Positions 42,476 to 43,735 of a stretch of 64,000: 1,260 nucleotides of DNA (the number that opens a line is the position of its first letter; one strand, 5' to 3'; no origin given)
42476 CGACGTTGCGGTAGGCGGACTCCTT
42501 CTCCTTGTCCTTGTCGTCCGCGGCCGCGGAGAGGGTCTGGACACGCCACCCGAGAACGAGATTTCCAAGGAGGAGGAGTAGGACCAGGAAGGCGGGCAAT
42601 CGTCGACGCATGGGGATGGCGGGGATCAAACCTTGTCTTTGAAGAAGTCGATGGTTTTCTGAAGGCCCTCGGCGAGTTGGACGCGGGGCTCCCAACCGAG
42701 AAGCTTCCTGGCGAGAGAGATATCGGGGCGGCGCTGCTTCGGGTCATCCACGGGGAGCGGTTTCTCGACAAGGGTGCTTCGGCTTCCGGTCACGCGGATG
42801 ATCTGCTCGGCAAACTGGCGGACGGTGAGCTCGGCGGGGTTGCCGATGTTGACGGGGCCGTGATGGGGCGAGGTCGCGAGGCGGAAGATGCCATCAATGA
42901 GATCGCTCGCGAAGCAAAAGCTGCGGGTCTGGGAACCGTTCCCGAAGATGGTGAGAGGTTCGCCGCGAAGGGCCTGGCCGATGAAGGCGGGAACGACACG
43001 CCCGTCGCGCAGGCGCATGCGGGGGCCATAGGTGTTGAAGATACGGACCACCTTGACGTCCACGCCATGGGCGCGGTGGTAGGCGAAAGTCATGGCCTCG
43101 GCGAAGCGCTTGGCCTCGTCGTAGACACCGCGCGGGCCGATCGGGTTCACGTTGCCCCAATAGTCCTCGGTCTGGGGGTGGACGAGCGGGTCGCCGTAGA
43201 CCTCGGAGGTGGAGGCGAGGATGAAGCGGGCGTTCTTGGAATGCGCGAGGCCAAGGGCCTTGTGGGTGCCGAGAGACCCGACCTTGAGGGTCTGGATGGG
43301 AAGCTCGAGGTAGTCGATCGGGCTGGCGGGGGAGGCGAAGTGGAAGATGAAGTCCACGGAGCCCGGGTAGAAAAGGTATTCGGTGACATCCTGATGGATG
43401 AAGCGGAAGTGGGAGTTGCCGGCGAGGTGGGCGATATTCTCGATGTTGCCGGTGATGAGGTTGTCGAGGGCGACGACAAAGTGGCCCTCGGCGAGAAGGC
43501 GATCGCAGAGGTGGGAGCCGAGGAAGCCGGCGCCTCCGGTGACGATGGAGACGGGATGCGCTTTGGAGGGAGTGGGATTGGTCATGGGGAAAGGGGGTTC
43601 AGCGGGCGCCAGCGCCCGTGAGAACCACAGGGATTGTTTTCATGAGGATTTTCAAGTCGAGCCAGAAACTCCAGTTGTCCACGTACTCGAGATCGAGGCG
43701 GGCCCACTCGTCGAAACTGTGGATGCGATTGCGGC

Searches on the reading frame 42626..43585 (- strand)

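Call 9: search_protein_families(library=pfam, proteins=[window:42626-43585:-], max_evalue=0.001)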
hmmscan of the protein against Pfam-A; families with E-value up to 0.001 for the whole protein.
window:42626-43585:- (319 aa): 6 families
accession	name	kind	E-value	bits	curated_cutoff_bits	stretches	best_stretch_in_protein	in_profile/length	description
PF16363.11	GDP_Man_Dehyd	-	9.9e-49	167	27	1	14-311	1-332/332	GDP-mannose 4,6 dehydratase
PF01370.27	Epimerase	-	1.4e-48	165.8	20.9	1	14-248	2-240/240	NAD dependent epimerase/dehydratase family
PF07993.18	NAD_binding_4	-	1.4e-06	28.1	20.1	0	76-182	88-204/258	Male sterility protein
PF02719.21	Polysacc_synt_2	-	5e-06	26.4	20.2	0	150-270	133-251/293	Polysaccharide biosynthesis protein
PF04321.23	RmlD_sub_bind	-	7.7e-06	25.6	27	1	14-279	4-241/287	RmlD substrate binding domain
PF01073.25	3Beta_HSD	-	1e-05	25.1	22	1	14-166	1-157/280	3-beta hydroxysteroid dehydrogenase/isomerase family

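Call 62: search_protein_families(library=ncbifam, proteins=[window:42626-43585:-], max_evalue=1e-10)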
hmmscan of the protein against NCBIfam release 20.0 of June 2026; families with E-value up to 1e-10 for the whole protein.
window:42626-43585:- (319 aa): 11 families
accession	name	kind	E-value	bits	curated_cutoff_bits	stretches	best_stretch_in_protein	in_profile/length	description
TIGR01181.1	dTDP_gluc_dehyt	equivalog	1.2e-35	123.1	365.1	1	14-317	3-313/321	dTDP-glucose 4,6-dehydratase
TIGR04180.1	EDH_00030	hypoth_equivalog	4e-31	108.2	475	1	14-299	2-283/297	NAD-dependent 4,6-dehydratase LegB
NF005998.1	PRK08125.1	equivalog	5.6e-30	104.3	777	1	14-315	319-649/649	bifunctional UDP-4-amino-4-deoxy-L-arabinose formyltransferase/UDP-glucuronic acid oxidase ArnA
NF008872.0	PRK11908.1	equivalog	4.9e-27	94.9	294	1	15-319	6-339/349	bifunctional UDP-4-keto-pentose/UDP-xylose synthase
TIGR01179.1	galE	equivalog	1.3e-25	90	262.3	1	14-313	3-323/332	UDP-glucose 4-epimerase GalE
NF007582.0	PRK10217.1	equivalog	1.3e-21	77.1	698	1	14-262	5-266/355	dTDP-glucose 4,6-dehydratase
NF011728.1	PRK15181.1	equivalog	2.5e-20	72.8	760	1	14-318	19-340/348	Vi polysaccharide biosynthesis UDP-N-acetylglucosaminuronic acid C-4 epimerase TviC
NF007490.0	PRK10084.1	subfamily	2.1e-19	69.7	649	1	14-316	4-335/361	dTDP-glucose 4,6-dehydratase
TIGR02197.1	heptose_epim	equivalog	1e-16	61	274.6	1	14-308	2-306/316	ADP-glyceromanno-heptose 6-epimerase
NF047922.1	GDPFucSynFcl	equivalog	2.3e-14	53.6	500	1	155-317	134-303/308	GDP-L-fucose synthase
NF007956.0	PRK10675.1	subfamily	4.2e-12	45.9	394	1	14-220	4-224/338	UDP-glucose 4-epimerase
